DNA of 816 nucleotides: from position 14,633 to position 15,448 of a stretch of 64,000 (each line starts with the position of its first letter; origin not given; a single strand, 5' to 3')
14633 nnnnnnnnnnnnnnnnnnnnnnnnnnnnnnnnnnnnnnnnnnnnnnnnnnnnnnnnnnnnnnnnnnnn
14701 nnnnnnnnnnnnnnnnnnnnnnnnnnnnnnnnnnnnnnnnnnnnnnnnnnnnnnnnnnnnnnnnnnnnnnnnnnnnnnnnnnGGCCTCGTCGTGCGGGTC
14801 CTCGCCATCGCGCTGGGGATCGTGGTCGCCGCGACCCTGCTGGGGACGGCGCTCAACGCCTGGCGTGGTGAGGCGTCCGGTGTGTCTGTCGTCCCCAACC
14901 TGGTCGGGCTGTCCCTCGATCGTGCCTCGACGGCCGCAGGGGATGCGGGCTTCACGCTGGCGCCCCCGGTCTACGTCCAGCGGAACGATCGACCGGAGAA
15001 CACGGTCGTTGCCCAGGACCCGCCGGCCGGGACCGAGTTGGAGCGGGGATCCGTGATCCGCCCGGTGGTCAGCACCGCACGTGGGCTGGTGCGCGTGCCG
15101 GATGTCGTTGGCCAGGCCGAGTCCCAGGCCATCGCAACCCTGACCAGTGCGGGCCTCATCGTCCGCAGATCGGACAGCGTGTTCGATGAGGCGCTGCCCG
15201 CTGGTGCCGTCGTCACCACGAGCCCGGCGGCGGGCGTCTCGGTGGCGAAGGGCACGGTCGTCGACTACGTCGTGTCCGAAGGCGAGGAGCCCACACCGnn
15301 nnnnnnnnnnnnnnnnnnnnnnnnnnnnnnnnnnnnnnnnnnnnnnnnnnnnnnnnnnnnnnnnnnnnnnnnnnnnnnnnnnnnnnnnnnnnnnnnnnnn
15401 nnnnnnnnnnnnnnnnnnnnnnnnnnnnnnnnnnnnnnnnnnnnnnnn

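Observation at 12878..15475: SulP/STAS anion transporter fused to a transmembrane helix and two PASTA domains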

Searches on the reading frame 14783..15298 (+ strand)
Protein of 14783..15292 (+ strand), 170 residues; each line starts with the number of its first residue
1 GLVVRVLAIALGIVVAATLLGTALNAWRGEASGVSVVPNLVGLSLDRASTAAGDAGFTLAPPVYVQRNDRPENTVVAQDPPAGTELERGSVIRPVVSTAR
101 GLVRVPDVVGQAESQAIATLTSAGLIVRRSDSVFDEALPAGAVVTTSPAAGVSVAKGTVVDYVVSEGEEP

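Call 24: find_homologous_proteins(query=window:14783-15289:+, max_evalue=0.00001)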
Query seq(169 aa) (169 aa): 31 proteins with E <= 0.00001 among 1801 candidates.
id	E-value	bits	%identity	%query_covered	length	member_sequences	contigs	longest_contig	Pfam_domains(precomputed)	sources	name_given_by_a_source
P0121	2.7e-71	257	92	83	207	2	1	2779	PF03793.25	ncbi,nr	ncbi:MAG: PASTA domain-containing protein, partial [Chloroflexi bacterium]|nr:PASTA domain-containin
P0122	7.4e-45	171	61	86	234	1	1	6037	PF03793.25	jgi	jgi:serine/threonine-protein kinase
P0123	6.6e-25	106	49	79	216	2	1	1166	PF03793.25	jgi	jgi:beta-lactam-binding protein with PASTA domain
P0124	1.1e-23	102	44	62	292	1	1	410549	PF03793.25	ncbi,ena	-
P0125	1.6e-20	92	42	78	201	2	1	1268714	PF03793.25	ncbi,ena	-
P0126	1.2e-19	89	37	79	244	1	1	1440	PF03793.25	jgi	jgi:serine/threonine-protein kinase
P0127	4.1e-19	87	40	79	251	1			PF03793.25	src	-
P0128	4.7e-18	84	37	76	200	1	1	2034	PF03793.25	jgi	jgi:beta-lactam-binding protein with PASTA domain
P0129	9.0e-18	83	32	79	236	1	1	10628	PF03793.25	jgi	jgi:serine/threonine-protein kinase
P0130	6.9e-14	70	34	86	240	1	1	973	PF03793.25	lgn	-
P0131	8.4e-14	70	35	62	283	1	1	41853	PF03793.25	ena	-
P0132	3.5e-13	68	35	76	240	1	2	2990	PF03793.25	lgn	-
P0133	4.8e-13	67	33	83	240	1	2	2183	PF03793.25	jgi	jgi:beta-lactam-binding protein with PASTA domain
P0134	1.6e-12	66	31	83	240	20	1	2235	PF03793.25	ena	-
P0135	1.9e-12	66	30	86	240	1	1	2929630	PF03793.25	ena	-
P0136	3.3e-12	65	35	57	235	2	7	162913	PF03793.25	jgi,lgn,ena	-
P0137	2.6e-11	62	36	75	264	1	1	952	PF03793.25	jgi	jgi:serine/threonine-protein kinase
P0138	3.7e-10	58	33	77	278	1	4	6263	PF03793.25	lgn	-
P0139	5.9e-9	54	33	72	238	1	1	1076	PF03793.25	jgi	jgi:serine/threonine-protein kinase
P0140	1.0e-8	53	42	33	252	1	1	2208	PF03793.25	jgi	jgi:serine/threonine-protein kinase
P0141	2.0e-8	52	37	54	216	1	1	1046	PF03793.25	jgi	jgi:beta-lactam-binding protein with PASTA domain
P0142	2.1e-8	52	32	88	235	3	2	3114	PF03793.25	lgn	-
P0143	3.5e-8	52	51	38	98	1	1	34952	PF03793.25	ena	-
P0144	5.3e-8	51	27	77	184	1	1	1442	PF03793.25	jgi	jgi:eukaryotic-like serine/threonine-protein kinase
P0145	1.2e-7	50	29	79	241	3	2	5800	PF03793.25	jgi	jgi:serine/threonine-protein kinase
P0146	3.4e-7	48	31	81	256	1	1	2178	PF03793.25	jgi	jgi:eukaryotic-like serine/threonine-protein kinase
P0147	6.5e-7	48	35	75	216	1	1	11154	PF03793.25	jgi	jgi:eukaryotic-like serine/threonine-protein kinase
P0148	9.7e-7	47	35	78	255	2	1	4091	PF03793.25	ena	-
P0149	3.1e-6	45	32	54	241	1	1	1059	PF03793.25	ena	-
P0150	3.5e-6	45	46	33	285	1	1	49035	PF03793.25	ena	-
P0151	6.2e-6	44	42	38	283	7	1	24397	PF03793.25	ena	-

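Call 25: find_encoding_contigs(protein=P0124, flank=8000, max_places=2)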
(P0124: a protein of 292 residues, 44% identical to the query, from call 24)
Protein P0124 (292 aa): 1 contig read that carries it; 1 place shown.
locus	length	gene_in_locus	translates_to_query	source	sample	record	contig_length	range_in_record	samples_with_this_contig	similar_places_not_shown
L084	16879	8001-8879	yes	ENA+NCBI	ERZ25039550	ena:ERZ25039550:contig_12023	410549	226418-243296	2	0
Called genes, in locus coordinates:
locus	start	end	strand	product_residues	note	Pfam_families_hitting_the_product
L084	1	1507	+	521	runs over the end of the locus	PF00069:Pkinase, PF03109:ABC1 (faint), PF07714:PK_Tyr_Ser-Thr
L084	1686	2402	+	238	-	PF12401:FhaA_N, PF16697:Yop-YscD_cpl, PF00498:FHA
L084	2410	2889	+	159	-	PF16697:Yop-YscD_cpl, PF00498:FHA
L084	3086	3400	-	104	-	-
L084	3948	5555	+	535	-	PF01098:FTSW_RODA_SPOVE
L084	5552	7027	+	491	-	PF21922:PBP_dimer_2, PF00905:Transpeptidase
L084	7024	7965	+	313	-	PF00069:Pkinase, PF01636:APH (faint), PF03109:ABC1, PF07714:PK_Tyr_Ser-Thr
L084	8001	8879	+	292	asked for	PF03793:PASTA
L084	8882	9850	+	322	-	PF01820:Dala_Dala_lig_N, PF02222:ATP-grasp, PF07478:Dala_Dala_lig_C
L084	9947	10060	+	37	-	-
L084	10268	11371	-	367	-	PF00069:Pkinase, PF07714:PK_Tyr_Ser-Thr, PF01636:APH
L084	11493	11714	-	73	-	-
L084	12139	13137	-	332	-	PF00586:AIRS, PF02769:AIRS_C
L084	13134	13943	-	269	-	PF02673:BacA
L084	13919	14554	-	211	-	PF09335:VTT_dom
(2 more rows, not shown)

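Call 26: find_encoding_contigs(protein=P0125, flank=8000, max_places=2)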
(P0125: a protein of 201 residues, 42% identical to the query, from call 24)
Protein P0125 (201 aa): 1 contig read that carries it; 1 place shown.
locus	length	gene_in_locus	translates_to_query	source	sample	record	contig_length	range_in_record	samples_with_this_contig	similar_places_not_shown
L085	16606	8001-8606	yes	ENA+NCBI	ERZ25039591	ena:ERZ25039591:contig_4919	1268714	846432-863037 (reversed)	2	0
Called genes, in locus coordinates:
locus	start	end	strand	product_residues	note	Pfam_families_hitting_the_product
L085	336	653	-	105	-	-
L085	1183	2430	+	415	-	PF12401:FhaA_N, PF16697:Yop-YscD_cpl, PF00498:FHA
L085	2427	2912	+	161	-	PF16697:Yop-YscD_cpl, PF00498:FHA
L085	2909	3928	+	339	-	PF00481:PP2C, PF13672:PP2C_2, PF07228:SpoIIE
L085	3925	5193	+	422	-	PF01098:FTSW_RODA_SPOVE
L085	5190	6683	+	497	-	PF21922:PBP_dimer_2, PF00905:Transpeptidase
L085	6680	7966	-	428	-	-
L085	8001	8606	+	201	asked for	PF03793:PASTA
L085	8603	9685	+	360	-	PF01820:Dala_Dala_lig_N, PF02222:ATP-grasp, PF07478:Dala_Dala_lig_C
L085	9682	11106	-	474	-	PF00069:Pkinase, PF03109:ABC1 (faint), PF07714:PK_Tyr_Ser-Thr, PF14531:Kinase-like (faint), PF01636:APH (faint)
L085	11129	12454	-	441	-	PF00202:Aminotran_3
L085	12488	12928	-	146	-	PF00160:Pro_isomerase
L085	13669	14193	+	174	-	PF14520:HHH_5 (faint), PF21999:IMS_HHH_1, PF11799:IMS_C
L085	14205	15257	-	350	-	PF26684:DUF8230_N, PF26685:DUF8230_C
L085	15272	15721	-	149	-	-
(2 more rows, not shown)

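Call 50: search_protein_representatives(protein=window:14783-15292:+)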
Query: 170 residues. Proteins with E-value up to 0.001 (for the whole library): 18722; up to 1e-10: 6107; up to 1e-30: 346. The best 150 are listed.
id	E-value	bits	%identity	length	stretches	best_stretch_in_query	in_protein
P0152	1.3e-240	804.8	41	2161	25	36-170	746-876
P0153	6.3e-209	701.9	44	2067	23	95-169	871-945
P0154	1.2e-192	649.0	43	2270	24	103-170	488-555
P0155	2.6e-184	622.0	37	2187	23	10-170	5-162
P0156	1.3e-181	613.2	44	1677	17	35-167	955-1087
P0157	1.9e-155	528.3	37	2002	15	35-168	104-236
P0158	1.1e-145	496.6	37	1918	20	31-167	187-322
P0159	6.2e-143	487.6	36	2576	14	36-170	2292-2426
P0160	5.2e-142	484.6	35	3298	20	36-168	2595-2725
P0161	1.2e-130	447.7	37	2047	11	35-168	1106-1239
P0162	1.3e-127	437.8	44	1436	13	37-169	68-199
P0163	8.6e-124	425.4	36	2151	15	37-170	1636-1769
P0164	1.6e-112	388.8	39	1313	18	95-169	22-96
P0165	1.8e-107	372.4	43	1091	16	103-170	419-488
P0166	2.1e-102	356.0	36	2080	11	33-167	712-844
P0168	1.3e-98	343.6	40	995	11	19-168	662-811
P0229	3.4e-55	202.7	37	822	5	37-167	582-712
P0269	6.3e-46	172.6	37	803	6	37-170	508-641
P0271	7.5e-46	172.3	37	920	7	36-170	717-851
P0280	7.8e-45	169.0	37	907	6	35-170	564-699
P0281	1.3e-44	168.3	35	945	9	35-166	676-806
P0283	1.9e-44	167.8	36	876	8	35-163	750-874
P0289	2.5e-43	164.1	34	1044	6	28-170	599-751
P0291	4.9e-43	163.2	39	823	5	36-169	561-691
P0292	4.9e-43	163.2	36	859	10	35-164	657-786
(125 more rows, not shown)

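Call 51: search_protein_families(library=pfam, proteins=[P0229, P0269, P0271, P0280, P0281, P0283, P0291, P0292, P0168, P0289], max_evalue=0.00001)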
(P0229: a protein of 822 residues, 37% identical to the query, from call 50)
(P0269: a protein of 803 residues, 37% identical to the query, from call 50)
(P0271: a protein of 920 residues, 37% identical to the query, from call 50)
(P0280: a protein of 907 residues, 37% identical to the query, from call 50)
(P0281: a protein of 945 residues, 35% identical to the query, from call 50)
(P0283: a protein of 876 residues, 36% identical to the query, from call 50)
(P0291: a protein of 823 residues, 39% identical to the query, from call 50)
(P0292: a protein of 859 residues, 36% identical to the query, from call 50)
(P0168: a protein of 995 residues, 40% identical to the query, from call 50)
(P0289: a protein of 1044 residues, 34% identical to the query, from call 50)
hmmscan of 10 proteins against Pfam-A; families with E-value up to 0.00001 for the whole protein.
P0229 (822 aa): 2 families
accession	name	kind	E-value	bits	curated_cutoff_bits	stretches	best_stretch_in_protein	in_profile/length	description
PF03793.24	PASTA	-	2.1e-73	242.6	23.2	5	580-643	1-64/64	PASTA domain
PF19190.6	BACON_2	-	1.6e-14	54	25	0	253-335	16-92/94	Viral BACON domain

P0269 (803 aa): 1 family
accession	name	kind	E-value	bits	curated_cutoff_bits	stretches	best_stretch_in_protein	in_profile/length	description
PF03793.24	PASTA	-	6.5e-105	343.6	23.2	8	574-637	1-64/64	PASTA domain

P0271 (920 aa): 1 family
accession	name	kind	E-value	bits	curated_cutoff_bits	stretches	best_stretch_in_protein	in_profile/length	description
PF03793.24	PASTA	-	9.2e-134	436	23.2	9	507-569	1-63/64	PASTA domain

P0280 (907 aa): 2 families
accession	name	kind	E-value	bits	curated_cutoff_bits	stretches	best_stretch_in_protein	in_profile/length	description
PF03793.24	PASTA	-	2.1e-127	415.6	23.2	8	493-555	1-63/64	PASTA domain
PF11949.14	DUF3466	-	3.7e-09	36.1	25.1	1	86-210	319-471/609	Protein of unknown function (DUF3466)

P0281 (945 aa): 1 family
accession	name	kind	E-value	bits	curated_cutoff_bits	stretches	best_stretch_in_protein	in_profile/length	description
PF03793.24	PASTA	-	1.3e-148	483.5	23.2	12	607-667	1-63/64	PASTA domain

P0283 (876 aa): 1 family
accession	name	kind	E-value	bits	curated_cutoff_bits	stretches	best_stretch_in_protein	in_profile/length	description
PF03793.24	PASTA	-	4.8e-134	436.9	23.2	12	749-809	1-63/64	PASTA domain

P0291 (823 aa): 2 families
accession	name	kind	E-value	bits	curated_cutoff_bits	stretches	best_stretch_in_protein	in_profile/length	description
PF03793.24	PASTA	-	3.3e-101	331.7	23.2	8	693-754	1-63/64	PASTA domain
PF20568.3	DUF6777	-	5.3e-56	189.3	27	1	85-243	3-163/163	Domain of unknown function (DUF6777)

P0292 (859 aa): 1 family
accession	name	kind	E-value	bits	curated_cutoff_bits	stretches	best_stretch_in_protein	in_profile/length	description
PF03793.24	PASTA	-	1.5e-102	336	23.2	7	30-83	1-57/64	PASTA domain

P0168 (995 aa): 1 family
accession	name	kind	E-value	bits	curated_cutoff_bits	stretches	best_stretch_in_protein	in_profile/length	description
PF03793.24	PASTA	-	6.1e-202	654.4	23.2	15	814-877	1-64/64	PASTA domain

P0289 (1044 aa): 2 families
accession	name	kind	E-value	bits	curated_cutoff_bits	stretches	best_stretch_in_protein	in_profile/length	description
PF03793.24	PASTA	-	2.6e-138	450.5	23.2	10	528-590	1-63/64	PASTA domain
PF00041.27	fn3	-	1.2e-07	32.2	25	0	40-124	2-82/84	Fibronectin type III domain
